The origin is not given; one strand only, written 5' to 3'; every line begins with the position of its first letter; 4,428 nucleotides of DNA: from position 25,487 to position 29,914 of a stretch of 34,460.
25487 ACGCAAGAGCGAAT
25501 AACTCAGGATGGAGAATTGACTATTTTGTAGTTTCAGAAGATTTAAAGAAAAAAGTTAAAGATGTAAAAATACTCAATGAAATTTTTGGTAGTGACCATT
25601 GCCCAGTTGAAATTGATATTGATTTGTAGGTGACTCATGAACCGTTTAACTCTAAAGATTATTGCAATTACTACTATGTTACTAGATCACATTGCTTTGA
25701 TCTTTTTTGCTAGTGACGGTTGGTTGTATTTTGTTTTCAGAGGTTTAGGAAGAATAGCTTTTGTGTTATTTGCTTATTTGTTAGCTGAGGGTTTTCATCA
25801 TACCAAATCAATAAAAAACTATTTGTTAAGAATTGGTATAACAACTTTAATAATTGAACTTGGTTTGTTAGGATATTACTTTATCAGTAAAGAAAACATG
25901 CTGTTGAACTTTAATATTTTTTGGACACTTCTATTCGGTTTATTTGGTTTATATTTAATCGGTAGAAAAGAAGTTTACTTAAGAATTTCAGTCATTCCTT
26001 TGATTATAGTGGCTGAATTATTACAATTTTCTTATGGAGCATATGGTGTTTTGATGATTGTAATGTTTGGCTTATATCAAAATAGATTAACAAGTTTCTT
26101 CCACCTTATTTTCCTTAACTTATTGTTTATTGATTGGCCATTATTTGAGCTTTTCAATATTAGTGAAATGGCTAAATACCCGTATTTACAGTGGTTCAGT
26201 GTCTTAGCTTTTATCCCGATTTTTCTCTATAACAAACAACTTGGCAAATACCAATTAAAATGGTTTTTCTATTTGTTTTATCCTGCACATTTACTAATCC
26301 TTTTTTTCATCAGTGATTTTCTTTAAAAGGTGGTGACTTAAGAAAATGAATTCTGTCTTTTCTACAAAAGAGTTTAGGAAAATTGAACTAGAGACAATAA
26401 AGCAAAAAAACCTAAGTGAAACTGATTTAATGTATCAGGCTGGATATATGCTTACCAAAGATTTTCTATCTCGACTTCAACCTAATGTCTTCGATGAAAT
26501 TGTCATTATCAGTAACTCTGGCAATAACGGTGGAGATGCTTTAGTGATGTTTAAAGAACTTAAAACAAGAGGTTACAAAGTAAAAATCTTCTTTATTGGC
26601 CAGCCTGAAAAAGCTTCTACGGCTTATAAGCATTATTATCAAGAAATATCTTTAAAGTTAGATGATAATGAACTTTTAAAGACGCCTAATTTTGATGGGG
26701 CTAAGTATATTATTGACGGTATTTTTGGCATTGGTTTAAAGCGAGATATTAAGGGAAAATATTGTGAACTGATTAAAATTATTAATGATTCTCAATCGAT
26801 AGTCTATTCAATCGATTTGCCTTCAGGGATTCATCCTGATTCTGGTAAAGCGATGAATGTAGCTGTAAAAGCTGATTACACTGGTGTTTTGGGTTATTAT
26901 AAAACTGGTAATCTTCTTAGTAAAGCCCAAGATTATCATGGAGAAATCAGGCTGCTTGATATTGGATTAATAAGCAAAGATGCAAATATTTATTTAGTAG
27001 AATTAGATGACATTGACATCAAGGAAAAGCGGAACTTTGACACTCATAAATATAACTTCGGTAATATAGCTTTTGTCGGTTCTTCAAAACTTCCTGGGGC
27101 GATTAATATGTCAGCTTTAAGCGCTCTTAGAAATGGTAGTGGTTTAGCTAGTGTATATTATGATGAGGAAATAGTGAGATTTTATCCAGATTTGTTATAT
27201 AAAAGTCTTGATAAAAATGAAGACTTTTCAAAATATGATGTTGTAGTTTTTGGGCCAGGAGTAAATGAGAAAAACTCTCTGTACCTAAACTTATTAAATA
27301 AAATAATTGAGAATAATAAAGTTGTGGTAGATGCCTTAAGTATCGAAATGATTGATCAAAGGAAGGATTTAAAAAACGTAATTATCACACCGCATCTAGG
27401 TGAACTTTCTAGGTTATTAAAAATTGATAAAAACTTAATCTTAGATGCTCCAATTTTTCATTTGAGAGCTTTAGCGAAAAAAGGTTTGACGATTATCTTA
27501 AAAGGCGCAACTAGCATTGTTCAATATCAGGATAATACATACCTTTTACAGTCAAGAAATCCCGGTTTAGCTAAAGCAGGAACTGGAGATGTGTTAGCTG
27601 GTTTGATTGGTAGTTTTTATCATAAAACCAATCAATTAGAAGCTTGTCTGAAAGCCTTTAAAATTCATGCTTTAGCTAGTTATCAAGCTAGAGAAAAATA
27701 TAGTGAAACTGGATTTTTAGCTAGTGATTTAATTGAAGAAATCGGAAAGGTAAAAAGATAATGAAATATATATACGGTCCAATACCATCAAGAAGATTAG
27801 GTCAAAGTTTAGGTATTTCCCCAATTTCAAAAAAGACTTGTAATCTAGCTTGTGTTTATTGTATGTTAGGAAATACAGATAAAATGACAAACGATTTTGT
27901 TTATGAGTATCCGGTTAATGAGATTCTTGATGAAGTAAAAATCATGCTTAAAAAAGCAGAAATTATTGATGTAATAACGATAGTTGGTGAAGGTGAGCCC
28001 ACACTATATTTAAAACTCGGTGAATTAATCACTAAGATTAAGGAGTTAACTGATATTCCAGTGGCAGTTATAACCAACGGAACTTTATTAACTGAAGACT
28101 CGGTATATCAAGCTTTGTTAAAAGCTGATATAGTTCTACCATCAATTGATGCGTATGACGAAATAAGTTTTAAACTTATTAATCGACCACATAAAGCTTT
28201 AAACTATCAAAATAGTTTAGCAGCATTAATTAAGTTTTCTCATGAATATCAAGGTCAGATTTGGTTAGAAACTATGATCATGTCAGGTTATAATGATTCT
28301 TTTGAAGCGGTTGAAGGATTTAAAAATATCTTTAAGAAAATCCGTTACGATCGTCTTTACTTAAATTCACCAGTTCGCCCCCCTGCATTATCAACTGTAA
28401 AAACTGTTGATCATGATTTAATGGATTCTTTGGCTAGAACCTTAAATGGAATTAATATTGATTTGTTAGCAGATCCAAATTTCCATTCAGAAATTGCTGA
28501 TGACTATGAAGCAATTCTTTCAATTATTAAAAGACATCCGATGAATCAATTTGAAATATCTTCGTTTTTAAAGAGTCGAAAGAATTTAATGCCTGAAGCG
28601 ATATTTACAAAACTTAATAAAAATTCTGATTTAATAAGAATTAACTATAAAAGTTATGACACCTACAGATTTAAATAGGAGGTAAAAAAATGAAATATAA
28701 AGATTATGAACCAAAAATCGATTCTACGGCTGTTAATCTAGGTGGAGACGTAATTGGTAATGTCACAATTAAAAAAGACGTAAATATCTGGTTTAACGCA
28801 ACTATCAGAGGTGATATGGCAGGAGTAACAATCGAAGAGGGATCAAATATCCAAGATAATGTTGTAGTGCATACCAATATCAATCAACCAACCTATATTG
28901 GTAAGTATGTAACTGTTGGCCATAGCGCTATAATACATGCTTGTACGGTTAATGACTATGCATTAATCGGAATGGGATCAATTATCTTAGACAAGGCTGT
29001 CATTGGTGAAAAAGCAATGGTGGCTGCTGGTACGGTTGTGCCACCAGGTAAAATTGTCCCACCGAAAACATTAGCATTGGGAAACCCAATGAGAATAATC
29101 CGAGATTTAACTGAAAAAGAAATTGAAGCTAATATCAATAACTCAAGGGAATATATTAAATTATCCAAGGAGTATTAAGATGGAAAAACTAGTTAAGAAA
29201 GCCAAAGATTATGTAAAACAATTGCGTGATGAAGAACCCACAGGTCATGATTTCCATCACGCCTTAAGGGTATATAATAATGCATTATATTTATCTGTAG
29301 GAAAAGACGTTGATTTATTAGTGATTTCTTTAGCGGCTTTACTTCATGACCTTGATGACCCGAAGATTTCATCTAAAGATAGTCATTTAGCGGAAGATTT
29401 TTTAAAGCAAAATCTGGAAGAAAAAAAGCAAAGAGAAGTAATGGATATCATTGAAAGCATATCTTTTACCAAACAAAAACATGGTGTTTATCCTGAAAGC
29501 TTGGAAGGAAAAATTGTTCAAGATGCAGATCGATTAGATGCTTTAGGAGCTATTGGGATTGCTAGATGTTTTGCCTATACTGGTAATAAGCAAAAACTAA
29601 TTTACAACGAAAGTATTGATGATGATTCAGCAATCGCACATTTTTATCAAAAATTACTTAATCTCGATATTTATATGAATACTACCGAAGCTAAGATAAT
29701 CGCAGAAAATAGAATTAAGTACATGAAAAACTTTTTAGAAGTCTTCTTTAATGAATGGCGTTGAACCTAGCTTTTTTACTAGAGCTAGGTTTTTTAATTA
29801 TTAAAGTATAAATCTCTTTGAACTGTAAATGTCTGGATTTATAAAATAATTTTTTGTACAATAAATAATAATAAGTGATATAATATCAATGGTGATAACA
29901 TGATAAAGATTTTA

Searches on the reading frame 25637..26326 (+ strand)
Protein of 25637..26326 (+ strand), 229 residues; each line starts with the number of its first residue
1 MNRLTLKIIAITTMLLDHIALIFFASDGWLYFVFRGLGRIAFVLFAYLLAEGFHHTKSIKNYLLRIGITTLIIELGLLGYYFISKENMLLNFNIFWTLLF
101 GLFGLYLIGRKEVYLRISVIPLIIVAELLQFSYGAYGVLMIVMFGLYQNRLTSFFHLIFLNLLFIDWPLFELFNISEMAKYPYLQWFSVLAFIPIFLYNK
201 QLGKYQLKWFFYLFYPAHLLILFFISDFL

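Call 6: search_protein_families(library=ncbifam, max_evalue=1e-10, proteins=[window:25637-26326:+])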
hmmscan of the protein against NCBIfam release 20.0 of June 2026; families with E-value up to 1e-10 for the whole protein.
window:25637-26326:+ (229 aa): 0 families

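Call 65: search_protein_families(library=pfam, max_evalue=1, proteins=[window:25637-26323:+])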
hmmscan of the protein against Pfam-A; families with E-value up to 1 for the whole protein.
window:25637-26323:+ (229 aa): 1 family
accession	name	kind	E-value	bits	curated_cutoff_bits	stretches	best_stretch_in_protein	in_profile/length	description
PF05857.17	TraX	-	3.6e-27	96.1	25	1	5-226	4-217/217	TraX protein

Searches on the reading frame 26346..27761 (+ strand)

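Call 6: search_protein_families(library=ncbifam, max_evalue=1e-10, proteins=[window:26346-27761:+])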
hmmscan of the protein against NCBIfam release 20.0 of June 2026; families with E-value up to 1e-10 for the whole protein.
window:26346-27761:+ (471 aa): 3 families
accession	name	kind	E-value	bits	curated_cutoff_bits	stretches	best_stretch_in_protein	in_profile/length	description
NF007856.0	PRK10565.1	equivalog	2.6e-52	178.1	703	1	2-468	15-496/510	bifunctional ADP-dependent NAD(P)H-hydrate dehydratase/NAD(P)H-hydrate epimerase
TIGR00196.1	yjeF_cterm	hypoth_equivalog_domain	4.8e-44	150.8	129.85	1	225-469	11-274/277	NAD(P)H-hydrate dehydratase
TIGR00197.1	yjeF_nterm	hypoth_equivalog_domain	2.4e-34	118.8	88.6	1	5-208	3-204/206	NAD(P)H-hydrate epimerase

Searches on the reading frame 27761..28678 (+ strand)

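Call 6: search_protein_families(library=ncbifam, max_evalue=1e-10, proteins=[window:27761-28678:+])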
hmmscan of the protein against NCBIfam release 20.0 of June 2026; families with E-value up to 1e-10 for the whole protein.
window:27761-28678:+ (305 aa): 5 families
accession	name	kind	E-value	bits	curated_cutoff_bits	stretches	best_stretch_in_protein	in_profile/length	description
NF038283.1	viperin_w_prok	equivalog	2.2e-14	53.3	180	1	25-174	10-163/281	viperin family antiviral radical SAM protein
TIGR04317.1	W_rSAM_matur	equivalog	1.1e-12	47.7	380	1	25-166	12-146/349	tungsten cofactor oxidoreductase radical SAM maturase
TIGR02666.1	moaA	equivalog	3e-11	42.9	284.05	1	26-180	19-171/336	GTP 3',8-cyclase MoaA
TIGR03972.1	rSAM_TYW1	equivalog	7.2e-11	41.7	317.95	0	70-194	120-238/297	4-demethylwyosine synthase TYW1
TIGR02493.1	PFLA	equivalog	9.3e-11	41.5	231.75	0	26-194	24-186/235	pyruvate formate-lyase-activating protein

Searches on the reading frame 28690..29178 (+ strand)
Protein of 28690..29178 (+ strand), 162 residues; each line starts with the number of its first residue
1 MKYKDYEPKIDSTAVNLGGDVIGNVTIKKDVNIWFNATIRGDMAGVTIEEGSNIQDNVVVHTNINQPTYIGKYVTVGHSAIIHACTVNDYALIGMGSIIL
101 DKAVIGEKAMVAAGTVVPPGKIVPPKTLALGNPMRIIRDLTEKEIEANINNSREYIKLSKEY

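Call 6: search_protein_families(library=ncbifam, max_evalue=1e-10, proteins=[window:28690-29178:+])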
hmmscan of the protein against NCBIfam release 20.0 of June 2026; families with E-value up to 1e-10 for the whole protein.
window:28690-29178:+ (162 aa): 6 families
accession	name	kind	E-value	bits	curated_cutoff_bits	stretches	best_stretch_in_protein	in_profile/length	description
NF050158.1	CarbAnhydGPos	equivalog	1.2e-52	178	250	1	2-162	4-165/172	gamma carbonic anhydrase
TIGR02287.1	PaaY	equivalog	2.5e-34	118.7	319.6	1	20-159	22-161/192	phenylacetic acid degradation protein PaaY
NF010150.1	PRK13627.1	equivalog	1e-31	110.2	305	1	18-160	22-164/196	carnitine operon protein CaiE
TIGR03570.1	NeuD_NnaD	subfamily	7.5e-13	48.5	160.8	1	43-135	109-202/202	NeuD/PglB/VioB family sugar acetyltransferase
NF058585.1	HptprglPActTf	PfamEq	4.4e-12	45.9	300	0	86-146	108-166/172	heptaprenylglyceryl phosphate O-acetyltransferase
NF040597.1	carb_anhyd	equivalog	1.8e-11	44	380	0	6-62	59-117/248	carbonic anhydrase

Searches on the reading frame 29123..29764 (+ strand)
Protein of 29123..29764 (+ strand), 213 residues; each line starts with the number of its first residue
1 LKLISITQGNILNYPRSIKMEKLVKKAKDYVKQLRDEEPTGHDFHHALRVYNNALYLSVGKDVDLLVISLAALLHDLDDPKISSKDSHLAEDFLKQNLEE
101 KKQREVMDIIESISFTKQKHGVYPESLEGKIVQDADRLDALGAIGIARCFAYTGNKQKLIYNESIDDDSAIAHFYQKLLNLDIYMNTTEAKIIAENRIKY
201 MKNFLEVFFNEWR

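Call 6: search_protein_families(library=ncbifam, max_evalue=1e-10, proteins=[window:29123-29764:+])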
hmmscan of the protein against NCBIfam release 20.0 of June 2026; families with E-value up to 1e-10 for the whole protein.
window:29123-29764:+ (213 aa): 1 family
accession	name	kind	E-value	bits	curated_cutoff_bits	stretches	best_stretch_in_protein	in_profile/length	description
NF007515.0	PRK10119.1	equivalog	1.8e-25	89.8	286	1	22-206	5-206/231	phosphohydrolase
